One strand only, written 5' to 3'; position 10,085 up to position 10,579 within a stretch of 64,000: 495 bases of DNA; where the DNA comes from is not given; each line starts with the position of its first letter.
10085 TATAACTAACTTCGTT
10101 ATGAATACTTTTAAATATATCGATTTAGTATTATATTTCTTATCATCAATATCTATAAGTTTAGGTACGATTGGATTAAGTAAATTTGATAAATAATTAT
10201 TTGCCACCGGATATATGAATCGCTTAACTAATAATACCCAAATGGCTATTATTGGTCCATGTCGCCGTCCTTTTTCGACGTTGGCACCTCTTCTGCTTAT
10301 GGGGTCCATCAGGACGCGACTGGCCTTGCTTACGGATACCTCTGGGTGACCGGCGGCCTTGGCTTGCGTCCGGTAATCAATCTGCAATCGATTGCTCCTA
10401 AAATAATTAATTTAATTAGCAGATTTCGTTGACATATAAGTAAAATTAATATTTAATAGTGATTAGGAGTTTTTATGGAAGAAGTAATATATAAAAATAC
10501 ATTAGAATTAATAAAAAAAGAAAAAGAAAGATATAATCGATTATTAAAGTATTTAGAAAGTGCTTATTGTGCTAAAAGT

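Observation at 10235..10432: Second adenine-depleted GC island: a start-less remnant of another lectin-fold variable gene, with its own 3' palindrome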

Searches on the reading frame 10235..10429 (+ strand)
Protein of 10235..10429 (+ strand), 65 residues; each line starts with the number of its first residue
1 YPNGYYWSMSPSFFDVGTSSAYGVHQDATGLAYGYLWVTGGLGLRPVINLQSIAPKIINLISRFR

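Call 10: search_protein_families(library=pfam, proteins=[window:10235-10429:+], max_evalue=10)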
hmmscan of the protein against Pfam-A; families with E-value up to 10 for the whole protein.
window:10235-10429:+ (65 aa): 1 family
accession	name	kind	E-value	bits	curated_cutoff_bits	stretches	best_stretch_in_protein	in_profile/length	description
PF19056.6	WD40_2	-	0.15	11.2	22.5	1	18-59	20-65/488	WD40 repeated domain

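Call 27: search_protein_representatives(protein=window:10235-10429:+)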
Query: 65 residues. Proteins with E-value up to 0.001 (for the whole library): 13; up to 1e-10: 1; up to 1e-30: 0. The best 13 are listed.
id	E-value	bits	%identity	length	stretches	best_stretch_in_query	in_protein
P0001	1.2e-16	76.2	75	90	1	1-52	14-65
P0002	2.0e-10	56.5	62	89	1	1-53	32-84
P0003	3.6e-10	55.7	67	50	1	9-53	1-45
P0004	1.0e-09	54.2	67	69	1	1-53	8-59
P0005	3.7e-09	52.5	63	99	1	1-53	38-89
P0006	4.6e-07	45.9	56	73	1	1-49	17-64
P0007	3.0e-06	43.3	51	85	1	3-52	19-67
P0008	6.7e-06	42.2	64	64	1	9-52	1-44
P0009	1.3e-05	41.2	55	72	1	2-49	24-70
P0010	4.9e-05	39.5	41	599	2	1-52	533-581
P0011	5.1e-05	39.4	49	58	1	1-48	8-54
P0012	1.6e-04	37.9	62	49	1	9-51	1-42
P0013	3.6e-04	36.7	44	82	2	2-47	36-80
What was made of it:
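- phmmer over 1.84 billion representatives finds 13 hits, of which 12 are short fragments (49-99 aa) and one is a 599-aa protein (call 27).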

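Call 29: find_homologous_proteins(query=window:10235-10429:+, max_evalue=0.01)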
Query window:10235-10429:+ (65 aa): 15 proteins with E <= 0.01 among 15 candidates.
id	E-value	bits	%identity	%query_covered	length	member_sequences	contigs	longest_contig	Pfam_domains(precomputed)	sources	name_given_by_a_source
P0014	1.3e-14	71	71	80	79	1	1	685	-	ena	-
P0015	6.3e-14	69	62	92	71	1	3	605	-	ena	-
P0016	1.4e-13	68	73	80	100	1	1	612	-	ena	-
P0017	3.5e-13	67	69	83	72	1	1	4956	-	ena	-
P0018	4.0e-13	67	69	78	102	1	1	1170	-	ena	-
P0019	7.3e-13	66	70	82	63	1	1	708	-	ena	-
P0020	1.6e-11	62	67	80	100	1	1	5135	-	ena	-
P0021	3.2e-11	61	64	89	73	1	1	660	-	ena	-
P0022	6.3e-11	60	65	80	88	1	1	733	-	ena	-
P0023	3.0e-10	58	69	78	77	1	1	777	-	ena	-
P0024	1.2e-9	56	63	80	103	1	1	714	-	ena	-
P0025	2.3e-9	55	65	80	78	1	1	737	-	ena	-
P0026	2.9e-8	51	63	80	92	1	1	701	-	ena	-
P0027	5.8e-8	50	67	80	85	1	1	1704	-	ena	-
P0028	6.5e-6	44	60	80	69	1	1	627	-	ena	-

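Call 32: find_encoding_contigs(protein=P0020, flank=6000)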
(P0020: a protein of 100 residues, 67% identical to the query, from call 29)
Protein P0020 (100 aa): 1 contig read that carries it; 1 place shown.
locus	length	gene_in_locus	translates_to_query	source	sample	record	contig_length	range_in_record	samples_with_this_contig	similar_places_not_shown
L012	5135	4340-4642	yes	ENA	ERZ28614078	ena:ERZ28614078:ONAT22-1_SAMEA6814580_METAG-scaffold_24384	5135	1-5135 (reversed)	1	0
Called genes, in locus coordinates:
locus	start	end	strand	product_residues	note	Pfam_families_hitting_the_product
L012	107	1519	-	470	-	PF13738:Pyr_redox_3 (faint), PF01266:DAO, PF00355:Rieske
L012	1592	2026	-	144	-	PF10612:Spore-coat_CotZ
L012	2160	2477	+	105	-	PF00367:PTS_EIIB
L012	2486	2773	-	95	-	-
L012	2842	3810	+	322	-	PF01098:FTSW_RODA_SPOVE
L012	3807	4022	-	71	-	-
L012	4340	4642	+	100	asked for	-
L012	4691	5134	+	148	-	?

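Call 33: find_encoding_contigs(protein=P0017, flank=6000)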
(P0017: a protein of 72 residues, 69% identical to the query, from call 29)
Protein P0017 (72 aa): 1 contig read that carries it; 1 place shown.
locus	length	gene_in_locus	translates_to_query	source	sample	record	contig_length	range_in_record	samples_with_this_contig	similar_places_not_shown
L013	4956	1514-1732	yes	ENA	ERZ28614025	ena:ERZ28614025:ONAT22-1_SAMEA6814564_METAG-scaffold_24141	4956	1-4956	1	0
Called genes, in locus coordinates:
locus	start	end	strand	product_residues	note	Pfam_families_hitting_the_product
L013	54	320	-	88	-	-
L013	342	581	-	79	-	-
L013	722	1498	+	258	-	PF04542:Sigma70_r2, PF04539:Sigma70_r3 (faint), PF08281:Sigma70_r4_2 (faint), PF04545:Sigma70_r4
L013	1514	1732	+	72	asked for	-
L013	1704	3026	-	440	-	PF01943:Polysacc_synt, PF01554:MatE (weak)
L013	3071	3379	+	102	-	PF13797:Post_transc_reg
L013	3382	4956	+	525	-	?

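Call 49: search_protein_families(library=pfam, proteins=[P0010, P0022, P0026, P0007], max_evalue=10)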
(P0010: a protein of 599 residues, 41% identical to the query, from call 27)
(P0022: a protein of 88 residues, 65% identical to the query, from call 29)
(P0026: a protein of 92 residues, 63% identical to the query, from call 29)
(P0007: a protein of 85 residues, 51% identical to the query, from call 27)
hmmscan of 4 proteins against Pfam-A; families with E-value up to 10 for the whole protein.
P0010 (599 aa): 14 families
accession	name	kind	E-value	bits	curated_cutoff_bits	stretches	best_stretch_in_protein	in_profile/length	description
PF21557.3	RhaB_D2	-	3.2e-05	24.3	27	2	105-145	19-58/172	Alpha-L-rhamnosidase, domain D2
PF05893.19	LuxC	-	9.4e-05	21.9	21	2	149-207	46-103/401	Acyl-CoA reductase (LuxC)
PF17164.10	DUF5122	-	0.0014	19.3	27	0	115-126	21-32/36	Domain of unknown function (DUF5122) beta-propeller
PF02223.23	Thymidylate_kin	-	0.0068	16.6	27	2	145-200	53-111/185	Thymidylate kinase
PF21423.2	AhtL-like_1st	-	0.0076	16.2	27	1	541-568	15-42/55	Pyrogallol hydroxytransferase large subunit-like, domain 1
PF05533.18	Peptidase_C42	-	0.015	15.8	25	0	147-194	28-75/88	Beet yellows virus-type papain-like endopeptidase C42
PF06531.16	DUF1108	-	0.029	15.1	25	2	97-173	2-75/84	Protein of unknown function (DUF1108)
PF03602.21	Cons_hypoth95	-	0.036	14.2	24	0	158-191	27-60/182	Conserved hypothetical protein 95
PF08717.15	CoV_NSP8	-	0.037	14.3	27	0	99-127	138-167/197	Coronavirus replicase NSP8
PF12988.13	TraQ_transposon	-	0.042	14.3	27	2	110-175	59-124/133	TraQ conjugal transfer protein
PF09876.14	DUF2103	-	0.092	13.1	22.4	0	108-134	46-72/98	Predicted metal-binding protein (DUF2103)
PF01052.25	FliMN_C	-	0.1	13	23.8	0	293-329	14-49/73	Type III flagellar switch regulator (C-ring) FliN C-term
PF15406.12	PH_6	-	0.11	13.3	30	0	255-275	2-21/111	Pleckstrin homology domain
PF25830.1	Ig_NFAM1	-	2.5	8.9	27.2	0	178-196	77-95/105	NFAM1 immunoglobin domain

P0022 (88 aa): 1 family
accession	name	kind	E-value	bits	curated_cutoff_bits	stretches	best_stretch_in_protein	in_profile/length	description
PF13340.11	DUF4096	-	0.15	12.8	34.3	1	10-43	33-66/76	Putative transposase of IS4/5 family (DUF4096)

P0026 (92 aa): 0 families

P0007 (85 aa): 1 family
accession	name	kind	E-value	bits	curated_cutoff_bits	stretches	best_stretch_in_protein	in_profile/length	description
PF19789.6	DUF6273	-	0.065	13.5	23.5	1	8-66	118-171/172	Domain of unknown function (DUF6273)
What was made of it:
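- On DUF6273 (PF19789), C-type-lectin-like domain: The best hit in the fragment family is P0007 at E = 0.065 (calls 10, 49).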

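Call 50: find_encoding_contigs(protein=P0022, flank=3000)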
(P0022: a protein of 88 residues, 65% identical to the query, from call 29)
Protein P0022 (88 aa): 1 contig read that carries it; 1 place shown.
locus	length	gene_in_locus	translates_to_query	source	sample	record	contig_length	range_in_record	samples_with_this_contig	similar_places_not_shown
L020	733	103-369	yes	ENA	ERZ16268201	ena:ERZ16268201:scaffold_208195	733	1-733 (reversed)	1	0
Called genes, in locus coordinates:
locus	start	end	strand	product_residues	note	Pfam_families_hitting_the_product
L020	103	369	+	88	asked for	-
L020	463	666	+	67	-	-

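Call 51: find_encoding_contigs(protein=P0026, flank=3000)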
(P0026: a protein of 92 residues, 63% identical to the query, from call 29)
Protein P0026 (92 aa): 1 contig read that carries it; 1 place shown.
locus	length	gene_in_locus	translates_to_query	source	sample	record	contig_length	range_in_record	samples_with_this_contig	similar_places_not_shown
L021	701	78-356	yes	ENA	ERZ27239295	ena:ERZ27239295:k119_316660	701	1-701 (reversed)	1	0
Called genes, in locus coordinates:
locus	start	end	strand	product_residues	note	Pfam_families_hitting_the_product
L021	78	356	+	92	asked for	-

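Call 55: find_encoding_contigs(protein=P0027, flank=3000)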
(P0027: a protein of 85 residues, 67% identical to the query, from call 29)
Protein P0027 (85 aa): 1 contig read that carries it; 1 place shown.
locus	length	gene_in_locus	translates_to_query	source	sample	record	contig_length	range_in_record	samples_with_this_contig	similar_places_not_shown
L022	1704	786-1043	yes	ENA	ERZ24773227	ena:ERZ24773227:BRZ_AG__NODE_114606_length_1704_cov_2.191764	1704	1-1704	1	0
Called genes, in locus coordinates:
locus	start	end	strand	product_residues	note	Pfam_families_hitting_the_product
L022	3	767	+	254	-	?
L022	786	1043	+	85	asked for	-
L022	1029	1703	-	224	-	?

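Call 56: find_encoding_contigs(protein=P0018, flank=3000)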
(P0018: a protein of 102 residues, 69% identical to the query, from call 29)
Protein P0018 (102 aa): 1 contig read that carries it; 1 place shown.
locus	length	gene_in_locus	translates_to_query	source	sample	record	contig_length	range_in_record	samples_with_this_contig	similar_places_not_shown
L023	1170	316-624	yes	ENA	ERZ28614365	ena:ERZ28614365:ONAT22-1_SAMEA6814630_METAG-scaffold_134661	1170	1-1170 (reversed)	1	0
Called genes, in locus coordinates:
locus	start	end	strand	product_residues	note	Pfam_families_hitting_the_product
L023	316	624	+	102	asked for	-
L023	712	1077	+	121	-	PF22296:bAvd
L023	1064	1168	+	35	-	?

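Call 62: find_homologous_proteins(query=P0010, max_evalue=0.001)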
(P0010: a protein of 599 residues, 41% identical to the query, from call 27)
Query P0010 (599 aa): 3916 proteins with E <= 0.001 among 8000 candidates; the best 120 are listed.
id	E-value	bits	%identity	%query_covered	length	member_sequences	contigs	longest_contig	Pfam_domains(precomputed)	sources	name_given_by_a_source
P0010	0.0e+0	1360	100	100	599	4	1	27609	-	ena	-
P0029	0.0e+0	1068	79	100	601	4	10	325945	-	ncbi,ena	-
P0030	4.0e-268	909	68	100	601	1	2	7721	-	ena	-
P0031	8.7e-262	888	66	100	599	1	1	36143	-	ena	-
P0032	2.3e-261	887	67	100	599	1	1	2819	-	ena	-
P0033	1.0e-252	858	66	99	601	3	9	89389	-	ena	-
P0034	3.5e-239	813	63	100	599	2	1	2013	-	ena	-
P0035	8.2e-213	726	60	94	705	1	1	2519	-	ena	-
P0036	2.5e-195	669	58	92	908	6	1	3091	PF19789.7,PF16403.12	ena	-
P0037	3.1e-172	592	55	91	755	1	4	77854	-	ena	-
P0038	5.2e-156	539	51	91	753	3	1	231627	-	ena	-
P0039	1.7e-150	521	48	93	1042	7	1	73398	-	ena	-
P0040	1.7e-149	517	41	89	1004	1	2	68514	PF19789.7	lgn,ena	-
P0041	5.8e-143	496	49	92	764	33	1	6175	-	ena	-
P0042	5.9e-143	496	48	92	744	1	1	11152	-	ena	-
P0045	1.6e-119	418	46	85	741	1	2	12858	PF19789.7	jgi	-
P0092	4.5e-103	364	59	50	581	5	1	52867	PF19789.7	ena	-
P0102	1.7e-102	362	62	46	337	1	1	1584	-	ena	-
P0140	4.3e-101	357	61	48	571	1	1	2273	PF12733.14,PF19789.7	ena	-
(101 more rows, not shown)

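Call 65: find_homologous_proteins(query=P0022, max_evalue=1)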
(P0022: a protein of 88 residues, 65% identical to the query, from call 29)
Query P0022 (88 aa): 80 proteins with E <= 1 among 80 candidates.
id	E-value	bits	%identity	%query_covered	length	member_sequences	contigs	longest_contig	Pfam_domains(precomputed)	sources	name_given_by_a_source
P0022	2.7e-53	196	100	100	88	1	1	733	-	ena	-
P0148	4.6e-33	131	78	100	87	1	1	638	-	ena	-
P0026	1.6e-31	126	77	95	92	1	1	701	-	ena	-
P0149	1.8e-31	126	77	90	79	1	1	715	-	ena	-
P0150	1.6e-29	120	74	91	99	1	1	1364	-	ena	-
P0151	3.6e-29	119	66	100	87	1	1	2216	-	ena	-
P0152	5.9e-29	118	78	86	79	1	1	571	-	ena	-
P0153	2.6e-27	113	72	95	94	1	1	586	-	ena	-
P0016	4.3e-27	112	73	91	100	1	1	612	-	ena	-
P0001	7.0e-27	111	74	86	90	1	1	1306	-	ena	-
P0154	2.5e-26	110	76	90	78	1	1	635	-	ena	-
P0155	3.8e-26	109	67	95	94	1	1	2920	-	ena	-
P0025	5.1e-26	109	77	84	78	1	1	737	-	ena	-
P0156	8.1e-26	108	84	72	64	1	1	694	-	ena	-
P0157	1.5e-25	107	74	86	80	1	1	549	-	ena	-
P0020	9.8e-24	101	74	82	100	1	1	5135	-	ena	-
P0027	1.8e-22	97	71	85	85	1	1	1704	-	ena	-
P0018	1.3e-21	94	70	78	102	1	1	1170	-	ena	-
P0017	2.6e-20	90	70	80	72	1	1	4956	-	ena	-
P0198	2.0e-13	68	62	72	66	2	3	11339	-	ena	-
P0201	2.1e-12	65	62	68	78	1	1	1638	-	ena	-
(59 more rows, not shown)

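Call 75: search_protein_families(library=pfam, alignment_id=A2, max_evalue=0.01)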
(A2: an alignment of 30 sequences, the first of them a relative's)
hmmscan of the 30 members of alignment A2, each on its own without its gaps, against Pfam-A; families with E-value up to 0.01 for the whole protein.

A. member 1, P0102 (337 aa): 0 families

B. families by the number of members that match (of 30 scanned): 16 families
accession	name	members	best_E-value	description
PF19789.6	DUF6273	13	1.2e-09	Domain of unknown function (DUF6273)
PF12733.13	Cadherin-like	6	3e-10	Cadherin-like beta sandwich domain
PF21557.3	RhaB_D2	5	3.2e-05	Alpha-L-rhamnosidase, domain D2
PF17164.10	DUF5122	4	0.00029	Domain of unknown function (DUF5122) beta-propeller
PF16403.11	Bact_surface_Ig-like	2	2.3e-19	Bacterial surface protein, Ig-like domain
PF15584.11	Imm72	1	7.8e-06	Immunity protein 72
PF05893.19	LuxC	1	9.4e-05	Acyl-CoA reductase (LuxC)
PF19603.4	DUF6108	1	0.00014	Family of unknown function (DUF6108)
PF06531.16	DUF1108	1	0.00023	Protein of unknown function (DUF1108)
PF08717.15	CoV_NSP8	1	0.00057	Coronavirus replicase NSP8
PF14873.11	BNR_assoc_N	1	0.0011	N-terminal domain of BNR-repeat neuraminidase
PF16392.11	DUF5001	1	0.0018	Ig-like domain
PF13623.11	SurA_N_2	1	0.0039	SurA-like N-terminal domain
PF07732.21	Cu-oxidase_3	1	0.0046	Multicopper oxidase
PF02223.23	Thymidylate_kin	1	0.0068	Thymidylate kinase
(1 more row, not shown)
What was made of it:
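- On DUF6273 (PF19789), C-type-lectin-like domain: 13 of 30 full-length members hit PF19789, best E = 1.2e-9 (call 75).
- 13 of 30 full-length members hit PF19789 (call 75).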

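Call 78: find_encoding_contigs(protein=P0201, flank=5000)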
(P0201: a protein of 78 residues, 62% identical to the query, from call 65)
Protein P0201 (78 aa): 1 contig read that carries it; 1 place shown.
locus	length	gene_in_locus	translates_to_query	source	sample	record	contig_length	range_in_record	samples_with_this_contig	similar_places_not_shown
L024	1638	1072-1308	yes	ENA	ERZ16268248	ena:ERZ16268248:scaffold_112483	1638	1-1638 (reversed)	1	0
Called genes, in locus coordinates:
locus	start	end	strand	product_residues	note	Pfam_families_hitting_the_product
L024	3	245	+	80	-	?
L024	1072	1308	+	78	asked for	-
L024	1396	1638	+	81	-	?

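Call 79: find_encoding_contigs(protein=P0198, flank=10000)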
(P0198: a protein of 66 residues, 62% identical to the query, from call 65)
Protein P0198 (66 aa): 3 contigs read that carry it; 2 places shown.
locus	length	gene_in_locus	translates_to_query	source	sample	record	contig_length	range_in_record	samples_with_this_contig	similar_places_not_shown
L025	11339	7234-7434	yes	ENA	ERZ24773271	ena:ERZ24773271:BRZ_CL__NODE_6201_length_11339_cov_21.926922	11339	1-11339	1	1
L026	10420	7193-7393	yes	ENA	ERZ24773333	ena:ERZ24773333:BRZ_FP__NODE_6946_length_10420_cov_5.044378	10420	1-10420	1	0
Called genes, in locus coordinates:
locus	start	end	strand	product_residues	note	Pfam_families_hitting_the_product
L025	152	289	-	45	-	-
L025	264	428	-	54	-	-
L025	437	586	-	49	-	-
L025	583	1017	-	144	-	-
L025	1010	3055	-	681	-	PF03412:Peptidase_C39, PF00664:ABC_membrane, PF00005:ABC_tran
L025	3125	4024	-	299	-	PF03116:NQR2_RnfD_RnfE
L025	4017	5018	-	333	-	PF01512:Complex1_51K (weak), PF13484:Fer4_16 (faint), PF12838:Fer4_7 (faint), PF13187:Fer4_9 (faint), PF14697:Fer4_21 (faint), PF13183:Fer4_8 (faint), PF00037:Fer4 (weak), PF12837:Fer4_6 (weak), +5 more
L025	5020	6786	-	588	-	PF01541:GIY-YIG, PF27096:UvrC_M, PF22920:UvrC_RNaseH, PF08459:UvrC_RNaseH_dom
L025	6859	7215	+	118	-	PF01205:Impact_N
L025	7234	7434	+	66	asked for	-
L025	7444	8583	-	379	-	-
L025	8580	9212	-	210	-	PF00005:ABC_tran, PF13304:AAA_21 (faint)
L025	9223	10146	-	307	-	-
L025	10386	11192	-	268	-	PF01609:DDE_Tnp_1, PF13612:DDE_Tnp_1_3 (weak), PF13751:DDE_Tnp_1_6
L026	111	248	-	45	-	-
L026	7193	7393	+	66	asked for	-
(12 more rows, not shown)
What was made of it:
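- One copy is identical in three contigs from at least two samples (call 79).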

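Call 86: predict_structure(alignment_id=A2)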
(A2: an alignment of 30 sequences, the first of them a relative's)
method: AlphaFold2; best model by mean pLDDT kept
length: 337 residues; sequences in the alignment: 30
mean_pLDDT: 83.5   pTM: 0.79
mean pLDDT of the five models: 83.5, 83.2, 82.8, 79.8, 75.4
residues with pLDDT >= 90: 190; 70-90: 78; 50-70: 34; < 50: 35
segments of 3 or more residues with pLDDT < 50: 1-7, 17-29, 32-45
pLDDT, mean of each block of 10 residues (from residue 1): 43 53 45 43 54 67 77 90 67 86 90 92 96 95 93 85 93 96 96 93 93 91 91 95 96 90 85 93 86 92 94 96 93 94
secondary structure, 60 per line:
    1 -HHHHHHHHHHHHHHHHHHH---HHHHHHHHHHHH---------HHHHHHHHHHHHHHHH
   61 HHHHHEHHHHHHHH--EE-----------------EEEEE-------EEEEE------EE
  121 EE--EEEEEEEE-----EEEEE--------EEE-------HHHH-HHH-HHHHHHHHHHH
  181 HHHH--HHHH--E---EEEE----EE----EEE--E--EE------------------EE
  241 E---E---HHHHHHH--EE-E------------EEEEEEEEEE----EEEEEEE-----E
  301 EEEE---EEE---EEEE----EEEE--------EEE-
elements in order: H2-20 H24-35 H45-65 H67-74 E96-100 E108-112 E119-122 E125-132 E138-142 E151-153 H161-164 H170-184 H187-190 E197-200 E211-213 E239-241 H249-255 E274-283 E288-294 E300-304 E308-310 E314-317 E322-325 E334-336

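Call 91: fold_search(model_id=the predicted structure, library=pdb)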
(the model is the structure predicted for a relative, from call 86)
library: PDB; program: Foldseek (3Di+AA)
matches with E <= 10: 181; with E <= 0.001: 0
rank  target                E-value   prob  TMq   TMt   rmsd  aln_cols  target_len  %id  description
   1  2p6y                  1.1e+00  0.02  0.06  0.13  11.6        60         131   13  X-ray structure of the protein Q9KM02_VIBCH from Vibrio cholerae at the resolution 1.63 A. Northeast Structural Genomics (released 2007-06-05)
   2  5hph_A                1.1e+00  0.01  0.09  0.07  15.0       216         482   10  Structure of TRAP1 fragment (released 2016-08-10)
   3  8q4e_A                1.2e+00  0.41  0.11  0.28   1.7        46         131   17  Structure of Legionella pneumophila Lcl C-terminal domain (released 2023-12-27)
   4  1umr_C                1.3e+00  0.13  0.11  0.26   6.0        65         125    9  Crystal structure of the platelet activator convulxin, a disulfide linked a4b4 cyclic tetramer from the venom of Crota (released 2003-11-21)
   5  3vlg                  2.1e+00  0.14  0.11  0.27   3.6        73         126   11  Crystal structure of the W150A mutant LOX-1 CTLD showing impaired OxLDL binding (released 2012-04-18)
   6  2dt4                  2.1e+00  0.02  0.07  0.14  13.4        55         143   14  Crystal structure of Pyrococcus horikoshii a plant- and prokaryote-conserved (PPC) protein at 1.60 resolution (released 2007-05-22)
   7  1bv4_A                2.2e+00  0.08  0.06  0.18   4.9        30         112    7  APO-MANNOSE-BINDING PROTEIN-C (released 1999-01-13)
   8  7exp_A                2.5e+00  0.01  0.05  0.03   7.8        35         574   17  Crystal structure of zebrafish TRAP1 with AMPPNP and MitoQ (released 2022-01-05)
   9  5tvw_B                2.5e+00  0.01  0.05  0.03   7.9        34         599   20  Crystal structure of mitochondrial Hsp90 (TRAP1) with ATP in absence of Mg, hemi-hydrolyzed (released 2018-03-14)
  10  4ivg                  2.7e+00  0.02  0.05  0.04   7.7        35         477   17  Crystal structure of mitochondrial Hsp90 (TRAP1) NTD-Middle domain dimer with AMPPNP (released 2014-01-22)
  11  4j0b_A                2.7e+00  0.01  0.05  0.03   7.7        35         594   17  Structure of mitochondrial Hsp90 (TRAP1) with ADP-BeF3 (released 2014-01-22)
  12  7qfo                  2.7e+00  0.01  0.10  0.09  15.2       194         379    9  Human Topoisomerase II Beta ATPase AMPPNP (released 2022-05-25)
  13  2nmu                  2.8e+00  0.02  0.07  0.15  13.0        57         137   10  Crystal structure of the hypothetical protein from Salmonella typhimurium LT2. Northeast Structural Genomics Consortium  (released 2006-11-07)
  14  2hx0                  2.8e+00  0.02  0.07  0.14  12.6        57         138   10  Three-dimensional structure of the hypothetical protein from Salmonella cholerae-suis (aka Salmonella enterica) at the r (released 2006-09-19)
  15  5tvw_A                2.8e+00  0.01  0.05  0.03   7.7        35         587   17  Crystal structure of mitochondrial Hsp90 (TRAP1) with ATP in absence of Mg, hemi-hydrolyzed (released 2018-03-14)
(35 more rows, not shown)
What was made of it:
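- On DUF6273 (PF19789), C-type-lectin-like domain: PDB matches to the Lcl C-terminal domain and to C-type-lectin-like domains are all at E > 1 (call 91).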
